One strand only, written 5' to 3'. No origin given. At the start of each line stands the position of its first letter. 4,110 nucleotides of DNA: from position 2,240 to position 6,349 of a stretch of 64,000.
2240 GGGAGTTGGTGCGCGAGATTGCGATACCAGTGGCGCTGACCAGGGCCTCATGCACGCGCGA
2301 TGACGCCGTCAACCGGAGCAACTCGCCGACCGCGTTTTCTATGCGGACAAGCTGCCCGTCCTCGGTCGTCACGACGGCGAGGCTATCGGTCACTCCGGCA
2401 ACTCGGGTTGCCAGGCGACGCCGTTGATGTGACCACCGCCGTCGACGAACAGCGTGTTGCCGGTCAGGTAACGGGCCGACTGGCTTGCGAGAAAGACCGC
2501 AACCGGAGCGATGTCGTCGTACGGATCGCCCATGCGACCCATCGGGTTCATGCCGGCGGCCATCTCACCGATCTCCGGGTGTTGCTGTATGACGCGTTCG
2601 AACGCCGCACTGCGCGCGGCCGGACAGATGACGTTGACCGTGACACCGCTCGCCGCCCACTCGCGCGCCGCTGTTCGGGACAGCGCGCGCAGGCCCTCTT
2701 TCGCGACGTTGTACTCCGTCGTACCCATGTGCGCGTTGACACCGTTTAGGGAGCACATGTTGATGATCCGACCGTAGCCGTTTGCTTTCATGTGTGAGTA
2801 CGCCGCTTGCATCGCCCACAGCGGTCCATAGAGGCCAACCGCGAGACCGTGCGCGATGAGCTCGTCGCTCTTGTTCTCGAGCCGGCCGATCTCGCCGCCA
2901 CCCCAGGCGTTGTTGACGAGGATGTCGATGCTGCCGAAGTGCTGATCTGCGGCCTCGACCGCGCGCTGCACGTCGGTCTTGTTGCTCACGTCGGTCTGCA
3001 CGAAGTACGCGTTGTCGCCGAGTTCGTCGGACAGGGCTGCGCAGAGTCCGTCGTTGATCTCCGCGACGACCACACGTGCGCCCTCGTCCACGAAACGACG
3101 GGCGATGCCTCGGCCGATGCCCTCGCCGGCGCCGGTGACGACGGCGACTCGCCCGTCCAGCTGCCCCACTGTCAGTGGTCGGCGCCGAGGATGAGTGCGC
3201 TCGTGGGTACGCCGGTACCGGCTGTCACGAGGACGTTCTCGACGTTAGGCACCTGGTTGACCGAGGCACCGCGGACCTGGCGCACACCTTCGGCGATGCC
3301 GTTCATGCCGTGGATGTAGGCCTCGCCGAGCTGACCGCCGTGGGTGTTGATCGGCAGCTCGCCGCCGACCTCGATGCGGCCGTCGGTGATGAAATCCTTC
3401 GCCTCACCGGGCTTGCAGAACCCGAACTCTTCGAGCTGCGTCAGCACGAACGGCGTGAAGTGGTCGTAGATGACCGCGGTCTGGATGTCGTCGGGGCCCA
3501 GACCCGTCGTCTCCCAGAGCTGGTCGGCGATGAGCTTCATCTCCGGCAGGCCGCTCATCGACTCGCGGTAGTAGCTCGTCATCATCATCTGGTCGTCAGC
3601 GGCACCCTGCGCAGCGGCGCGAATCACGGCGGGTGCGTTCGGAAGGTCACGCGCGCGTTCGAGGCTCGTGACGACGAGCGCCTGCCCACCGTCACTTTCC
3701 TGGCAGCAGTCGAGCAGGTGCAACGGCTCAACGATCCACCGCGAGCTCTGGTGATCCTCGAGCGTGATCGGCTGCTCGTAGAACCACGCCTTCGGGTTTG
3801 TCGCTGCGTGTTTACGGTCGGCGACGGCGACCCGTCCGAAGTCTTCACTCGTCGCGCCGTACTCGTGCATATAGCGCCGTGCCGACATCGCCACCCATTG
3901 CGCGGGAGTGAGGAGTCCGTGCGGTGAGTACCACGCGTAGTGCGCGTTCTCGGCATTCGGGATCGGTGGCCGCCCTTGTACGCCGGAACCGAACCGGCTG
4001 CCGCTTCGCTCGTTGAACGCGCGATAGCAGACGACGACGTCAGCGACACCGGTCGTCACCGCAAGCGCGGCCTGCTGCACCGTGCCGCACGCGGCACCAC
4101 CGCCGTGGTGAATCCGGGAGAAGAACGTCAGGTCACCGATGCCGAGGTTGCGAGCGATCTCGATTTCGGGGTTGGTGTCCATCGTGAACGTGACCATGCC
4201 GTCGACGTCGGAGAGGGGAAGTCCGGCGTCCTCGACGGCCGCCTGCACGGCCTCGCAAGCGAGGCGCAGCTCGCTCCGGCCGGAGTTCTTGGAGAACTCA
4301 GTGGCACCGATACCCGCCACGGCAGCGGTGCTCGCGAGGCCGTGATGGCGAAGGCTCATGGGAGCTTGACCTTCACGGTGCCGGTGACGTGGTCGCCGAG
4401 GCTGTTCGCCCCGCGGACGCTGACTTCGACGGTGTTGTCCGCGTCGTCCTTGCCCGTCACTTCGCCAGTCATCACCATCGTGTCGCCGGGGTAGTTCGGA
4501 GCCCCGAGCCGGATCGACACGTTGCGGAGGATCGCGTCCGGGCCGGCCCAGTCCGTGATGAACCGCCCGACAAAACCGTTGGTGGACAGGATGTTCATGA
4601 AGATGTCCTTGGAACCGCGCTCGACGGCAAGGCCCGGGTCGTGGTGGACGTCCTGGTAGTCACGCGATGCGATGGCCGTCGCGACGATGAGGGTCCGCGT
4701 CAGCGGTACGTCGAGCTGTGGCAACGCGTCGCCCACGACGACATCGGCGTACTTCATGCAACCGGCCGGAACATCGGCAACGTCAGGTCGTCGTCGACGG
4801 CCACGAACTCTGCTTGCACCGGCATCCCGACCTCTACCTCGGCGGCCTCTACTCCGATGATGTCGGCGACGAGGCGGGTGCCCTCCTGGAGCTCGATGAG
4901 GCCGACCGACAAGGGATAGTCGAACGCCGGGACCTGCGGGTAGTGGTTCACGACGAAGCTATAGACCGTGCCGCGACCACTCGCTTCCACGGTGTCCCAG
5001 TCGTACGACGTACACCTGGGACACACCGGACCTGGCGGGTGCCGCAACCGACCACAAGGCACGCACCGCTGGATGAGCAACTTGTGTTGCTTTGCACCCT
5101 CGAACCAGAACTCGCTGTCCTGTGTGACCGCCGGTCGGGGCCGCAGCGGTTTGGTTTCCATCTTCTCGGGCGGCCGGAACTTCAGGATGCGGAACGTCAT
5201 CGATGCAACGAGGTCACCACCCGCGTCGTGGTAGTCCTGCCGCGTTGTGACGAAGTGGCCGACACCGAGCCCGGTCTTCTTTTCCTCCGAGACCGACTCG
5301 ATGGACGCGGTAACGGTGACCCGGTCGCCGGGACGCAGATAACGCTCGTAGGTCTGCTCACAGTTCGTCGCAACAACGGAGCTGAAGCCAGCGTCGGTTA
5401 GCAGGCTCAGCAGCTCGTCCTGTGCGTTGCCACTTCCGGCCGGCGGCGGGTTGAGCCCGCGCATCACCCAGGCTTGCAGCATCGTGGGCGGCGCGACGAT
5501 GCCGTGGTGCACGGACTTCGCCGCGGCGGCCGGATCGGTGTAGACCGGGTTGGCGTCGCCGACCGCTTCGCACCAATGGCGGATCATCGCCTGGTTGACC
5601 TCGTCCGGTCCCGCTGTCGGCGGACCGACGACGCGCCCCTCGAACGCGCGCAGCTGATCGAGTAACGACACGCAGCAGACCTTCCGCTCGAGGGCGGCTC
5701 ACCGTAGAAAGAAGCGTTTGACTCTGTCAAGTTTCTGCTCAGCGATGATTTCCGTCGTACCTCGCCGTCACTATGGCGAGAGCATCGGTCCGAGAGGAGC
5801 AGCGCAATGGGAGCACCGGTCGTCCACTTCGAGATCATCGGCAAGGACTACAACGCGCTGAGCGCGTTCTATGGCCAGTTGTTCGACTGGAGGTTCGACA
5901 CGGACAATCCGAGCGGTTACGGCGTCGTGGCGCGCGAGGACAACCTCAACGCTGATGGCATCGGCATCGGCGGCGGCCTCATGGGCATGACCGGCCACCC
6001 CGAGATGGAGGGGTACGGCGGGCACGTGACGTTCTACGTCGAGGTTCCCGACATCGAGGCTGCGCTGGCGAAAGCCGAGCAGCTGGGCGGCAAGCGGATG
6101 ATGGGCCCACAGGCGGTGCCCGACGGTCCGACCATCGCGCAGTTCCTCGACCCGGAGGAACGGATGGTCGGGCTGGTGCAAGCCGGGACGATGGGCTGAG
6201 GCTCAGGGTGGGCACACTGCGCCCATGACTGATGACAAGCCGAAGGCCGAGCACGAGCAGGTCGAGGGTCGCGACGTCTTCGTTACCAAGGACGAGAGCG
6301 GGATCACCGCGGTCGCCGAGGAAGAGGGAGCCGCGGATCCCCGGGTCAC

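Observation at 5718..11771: Three copies of a TTGAC-N3-GTCAA palindrome tie two MarR genes to the chsH operon, the quinoprotein/DUF1080 operon and the aquaporin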

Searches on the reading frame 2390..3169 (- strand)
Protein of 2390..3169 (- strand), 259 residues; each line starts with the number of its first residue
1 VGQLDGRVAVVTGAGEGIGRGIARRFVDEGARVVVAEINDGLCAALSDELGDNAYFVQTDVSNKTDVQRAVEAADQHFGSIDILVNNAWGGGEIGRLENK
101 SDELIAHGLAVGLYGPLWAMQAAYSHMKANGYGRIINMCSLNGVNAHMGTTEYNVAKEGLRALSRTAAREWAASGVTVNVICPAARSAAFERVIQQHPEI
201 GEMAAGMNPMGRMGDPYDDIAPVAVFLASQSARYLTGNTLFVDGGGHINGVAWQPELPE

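Call 7: search_protein_families(library=pfam, proteins=[window:2390-3169:-])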
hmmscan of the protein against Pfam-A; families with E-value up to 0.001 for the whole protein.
window:2390-3169:- (259 aa): 4 families
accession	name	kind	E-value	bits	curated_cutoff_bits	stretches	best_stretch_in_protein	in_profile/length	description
PF13561.12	adh_short_C2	-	7.5e-54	183.2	27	1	13-247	1-236/236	Enoyl-(Acyl carrier protein) reductase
PF00106.31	adh_short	-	4.3e-45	154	26.6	1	7-191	1-187/195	short chain dehydrogenase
PF08659.16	KR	-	4.7e-08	33.6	22.6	1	10-170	4-166/180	KR domain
PF13460.12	NAD_binding_10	-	0.00021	21.7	27.2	1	13-185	1-145/184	NAD(P)H-binding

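Call 70: search_protein_families(library=ncbifam, proteins=[window:2390-3169:-], max_evalue=0.00001)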
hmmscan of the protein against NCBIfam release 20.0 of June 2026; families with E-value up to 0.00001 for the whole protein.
window:2390-3169:- (259 aa): 223 families (the best 25 are shown)
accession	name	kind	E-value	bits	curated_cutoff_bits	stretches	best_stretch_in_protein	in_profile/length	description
NF005559.1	PRK07231.1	subfamily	8.1e-61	205.7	215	1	4-246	2-247/249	glucose 1-dehydrogenase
NF004198.0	PRK05653.1-3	equivalog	3.8e-56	190.3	296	1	3-247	4-247/248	3-oxoacyl-ACP reductase FabG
NF052558.1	MBtsdlDhBudC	equivalog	9.7e-51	172.7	270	1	5-247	2-242/250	meso-2,3-butanediol dehydrogenase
NF004818.0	PRK06172.1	equivalog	4.7e-50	170.3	336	1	3-245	4-249/253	SDR family oxidoreductase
NF009093.0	PRK12429.1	subfamily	1.3e-49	168.9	258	1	3-245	2-255/259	3-hydroxybutyrate dehydrogenase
TIGR02415.1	23BDH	subfamily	1.9e-48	165.1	304.35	1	7-245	1-250/254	acetoin reductase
NF004791.0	PRK06138.1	equivalog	5.1e-48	163.6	312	1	3-247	2-250/252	SDR family oxidoreductase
NF005067.0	PRK06484.1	equivalog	6e-47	160.4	713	1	6-246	9-251/524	short chain dehydrogenase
NF005893.0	PRK07856.1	equivalog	1e-46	159.3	255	1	3-247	6-242/255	SDR family oxidoreductase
NF009468.0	PRK12826.1-4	equivalog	5.7e-46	157.3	318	1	3-246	4-247/256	SDR family oxidoreductase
TIGR01830.1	3oxo_ACP_reduc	equivalog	1.1e-45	156.3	297.75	1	9-245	1-237/239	3-oxoacyl-[acyl-carrier-protein] reductase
NF006121.0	PRK08265.1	subfamily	1.4e-45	155.9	294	1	2-246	3-245/263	short chain dehydrogenase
NF005309.0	PRK06841.1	subfamily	2e-45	155.3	286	1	3-248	12-254/255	GolD/DthD family dehydrogenase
TIGR01963.1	PHB_DH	subfamily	3e-45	154.5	307.05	1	7-245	2-251/255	3-hydroxybutyrate dehydrogenase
NF004778.0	PRK06124.1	equivalog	1.7e-44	152.1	303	1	3-246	8-252/256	SDR family oxidoreductase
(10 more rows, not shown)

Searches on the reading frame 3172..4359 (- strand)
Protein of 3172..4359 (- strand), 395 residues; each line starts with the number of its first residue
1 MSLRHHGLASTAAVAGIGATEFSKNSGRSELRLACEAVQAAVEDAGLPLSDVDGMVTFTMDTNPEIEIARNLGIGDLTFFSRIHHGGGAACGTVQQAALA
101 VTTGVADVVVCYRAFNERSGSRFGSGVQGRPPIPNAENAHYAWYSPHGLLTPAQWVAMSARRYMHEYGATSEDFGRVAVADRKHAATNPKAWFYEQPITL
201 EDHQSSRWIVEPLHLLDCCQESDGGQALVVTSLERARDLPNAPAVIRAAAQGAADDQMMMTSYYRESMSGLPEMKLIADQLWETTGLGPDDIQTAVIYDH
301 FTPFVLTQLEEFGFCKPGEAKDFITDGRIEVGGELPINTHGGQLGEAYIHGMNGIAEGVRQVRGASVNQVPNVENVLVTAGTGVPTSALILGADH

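Call 7: search_protein_families(library=pfam, proteins=[window:3172-4359:-])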
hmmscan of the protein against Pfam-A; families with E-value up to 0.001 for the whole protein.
window:3172-4359:- (395 aa): 2 families
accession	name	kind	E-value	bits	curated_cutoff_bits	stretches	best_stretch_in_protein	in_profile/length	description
PF22691.2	Thiolase_C_1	-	2.8e-29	102.2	28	1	278-388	24-137/144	Thiolase C-terminal domain-like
PF00108.29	Thiolase_N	-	2.4e-08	34.1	26.4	1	29-230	22-256/260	Thiolase, N-terminal domain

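Call 70: search_protein_families(library=ncbifam, proteins=[window:3172-4359:-], max_evalue=0.00001)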
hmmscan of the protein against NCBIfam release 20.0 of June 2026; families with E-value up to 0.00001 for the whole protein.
window:3172-4359:- (395 aa): 19 families
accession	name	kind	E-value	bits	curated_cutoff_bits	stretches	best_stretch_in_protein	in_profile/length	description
NF005892.0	PRK07855.1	subfamily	2.1e-212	705.1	469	1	8-393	4-389/390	lipid-transfer protein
NF004811.0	PRK06158.1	subfamily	3.1e-69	233.8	421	1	10-387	8-372/384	acetyl-CoA acetyltransferase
NF006010.0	PRK08142.1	subfamily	1.4e-57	195.2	462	1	10-383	5-371/388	thiolase domain-containing protein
NF004720.0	PRK06064.1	subfamily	8.4e-54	182.8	420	1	11-374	3-365/389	thiolase domain-containing protein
NF004715.0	PRK06059.1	equivalog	3.6e-43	148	424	1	12-384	6-388/399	lipid-transfer protein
NF053570.1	AcCoTHIOL_METTL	equivalog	3.6e-42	144.6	600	1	13-377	5-365/385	acetyl-CoA acetyltransferase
NF006180.0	PRK08313.1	subfamily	3.6e-40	138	514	1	10-382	4-371/389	thiolase domain-containing protein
NF009228.0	PRK12578.1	subfamily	1.5e-39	135.7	485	1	12-363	5-353/387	thiolase domain-containing protein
NF006102.0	PRK08256.1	subfamily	3.9e-39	134.8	436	1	10-377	3-375/394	lipid-transfer protein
NF053628.1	BnzsclthlBbsBGT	equivalog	3.5e-37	128.1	750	1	14-382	9-371/389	benzoylsuccinyl-CoA thiolase subunit BbsB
NF004810.0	PRK06157.1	equivalog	2.2e-35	122.6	403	1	6-372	3-372/400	acetyl-CoA acetyltransferase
NF004982.0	PRK06365.1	equivalog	2.4e-31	109.2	695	2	17-260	23-262/430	thiolase domain-containing protein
NF004722.0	PRK06066.1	equivalog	2.5e-28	99.2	516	1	157-387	147-376/385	thiolase domain-containing protein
NF004721.0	PRK06065.1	equivalog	4.4e-26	91.6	455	1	10-346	10-339/393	thiolase domain-containing protein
NF005704.0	PRK07516.1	subfamily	1.2e-23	83.7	412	1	11-357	3-345/389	thiolase domain-containing protein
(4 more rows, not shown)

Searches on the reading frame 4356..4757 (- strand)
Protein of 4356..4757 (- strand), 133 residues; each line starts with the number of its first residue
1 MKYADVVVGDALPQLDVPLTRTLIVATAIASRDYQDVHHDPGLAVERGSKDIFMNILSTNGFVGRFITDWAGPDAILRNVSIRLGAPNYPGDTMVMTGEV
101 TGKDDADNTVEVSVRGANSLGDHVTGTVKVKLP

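Call 7: search_protein_families(library=pfam, proteins=[window:4356-4757:-])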
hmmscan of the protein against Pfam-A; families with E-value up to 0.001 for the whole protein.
window:4356-4757:- (133 aa): 1 family
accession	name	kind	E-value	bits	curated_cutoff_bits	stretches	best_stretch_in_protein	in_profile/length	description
PF01575.25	MaoC_dehydratas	-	1.6e-08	34.7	27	1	14-115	13-116/123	MaoC like domain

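Call 70: search_protein_families(library=ncbifam, proteins=[window:4356-4757:-], max_evalue=0.00001)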
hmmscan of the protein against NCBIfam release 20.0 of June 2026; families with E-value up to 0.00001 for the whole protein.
window:4356-4757:- (133 aa): 2 families
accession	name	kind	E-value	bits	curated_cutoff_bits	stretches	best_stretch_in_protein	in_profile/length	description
NF010246.0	PRK13693.1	equivalog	2.1e-10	40.7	203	1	2-115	5-123/142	(3R)-hydroxyacyl-ACP dehydratase subunit HadB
NF040620.1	fused_HadA_HadB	exception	6.7e-08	32.3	350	1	2-114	195-311/329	fused (3R)-hydroxyacyl-ACP dehydratase subunits HadA/HadB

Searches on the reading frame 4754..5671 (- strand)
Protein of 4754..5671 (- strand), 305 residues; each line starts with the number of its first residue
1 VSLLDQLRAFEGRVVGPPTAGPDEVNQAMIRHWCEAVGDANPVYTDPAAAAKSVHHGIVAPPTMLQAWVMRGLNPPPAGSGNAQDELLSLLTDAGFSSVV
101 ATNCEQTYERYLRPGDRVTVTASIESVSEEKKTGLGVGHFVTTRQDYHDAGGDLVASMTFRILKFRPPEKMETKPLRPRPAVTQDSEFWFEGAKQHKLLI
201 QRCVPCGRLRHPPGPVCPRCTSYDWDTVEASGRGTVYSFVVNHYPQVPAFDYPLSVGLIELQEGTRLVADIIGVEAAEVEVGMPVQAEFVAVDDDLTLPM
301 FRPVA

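Call 7: search_protein_families(library=pfam, proteins=[window:4754-5671:-])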
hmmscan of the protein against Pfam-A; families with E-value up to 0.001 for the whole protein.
window:4754-5671:- (305 aa): 3 families
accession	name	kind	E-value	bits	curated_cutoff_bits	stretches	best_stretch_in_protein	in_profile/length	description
PF13452.11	FAS1_DH_region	-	3.4e-21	76.2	22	1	21-157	10-131/132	FAS1-like, dehydratase domain region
PF01796.24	OB_ChsH2_C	-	2.5e-18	66.2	27.1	1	228-290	2-65/65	ChsH2, C-terminal OB-fold domain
PF12172.15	zf-ChsH2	-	7.6e-09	35.7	23.2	1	190-220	1-31/37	ChsH2, rubredoxin-like zinc ribbon domain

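Call 70: search_protein_families(library=ncbifam, proteins=[window:4754-5671:-], max_evalue=0.00001)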
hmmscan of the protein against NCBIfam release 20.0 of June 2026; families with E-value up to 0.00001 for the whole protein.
window:4754-5671:- (305 aa): 3 families
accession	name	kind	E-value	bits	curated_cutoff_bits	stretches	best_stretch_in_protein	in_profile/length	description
NF040624.1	HadA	equivalog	2.2e-09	37.7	180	1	24-155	12-128/144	(3R)-hydroxyacyl-ACP dehydratase subunit HadA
NF053627.1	BnzsclthlBbsAGT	equivalog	1.4e-08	34.8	250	1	201-273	39-110/145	benzoylsuccinyl-CoA thiolase subunit BbsA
NF040620.1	fused_HadA_HadB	exception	1.8e-08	34.3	350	1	24-158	12-131/329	fused (3R)-hydroxyacyl-ACP dehydratase subunits HadA/HadB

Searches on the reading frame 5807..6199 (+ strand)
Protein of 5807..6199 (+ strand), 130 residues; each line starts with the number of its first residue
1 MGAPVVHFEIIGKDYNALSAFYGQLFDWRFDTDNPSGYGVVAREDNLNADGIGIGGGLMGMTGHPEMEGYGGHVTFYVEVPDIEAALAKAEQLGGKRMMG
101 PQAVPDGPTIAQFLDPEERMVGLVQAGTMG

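Call 7: search_protein_families(library=pfam, proteins=[window:5807-6199:+])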
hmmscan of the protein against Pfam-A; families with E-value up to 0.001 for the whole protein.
window:5807-6199:+ (130 aa): 2 families
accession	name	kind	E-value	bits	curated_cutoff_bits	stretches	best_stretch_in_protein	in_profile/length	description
PF00903.31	Glyoxalase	-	1.7e-08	35.3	20.6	1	6-117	3-115/121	Glyoxalase/Bleomycin resistance protein/Dioxygenase superfamily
PF18029.7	Glyoxalase_6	-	3.9e-05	24.7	23.6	1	13-118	7-100/106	Glyoxalase-like domain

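Call 70: search_protein_families(library=ncbifam, proteins=[window:5807-6199:+], max_evalue=0.00001)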
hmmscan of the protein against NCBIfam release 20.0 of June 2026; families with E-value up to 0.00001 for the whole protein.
window:5807-6199:+ (130 aa): 0 families
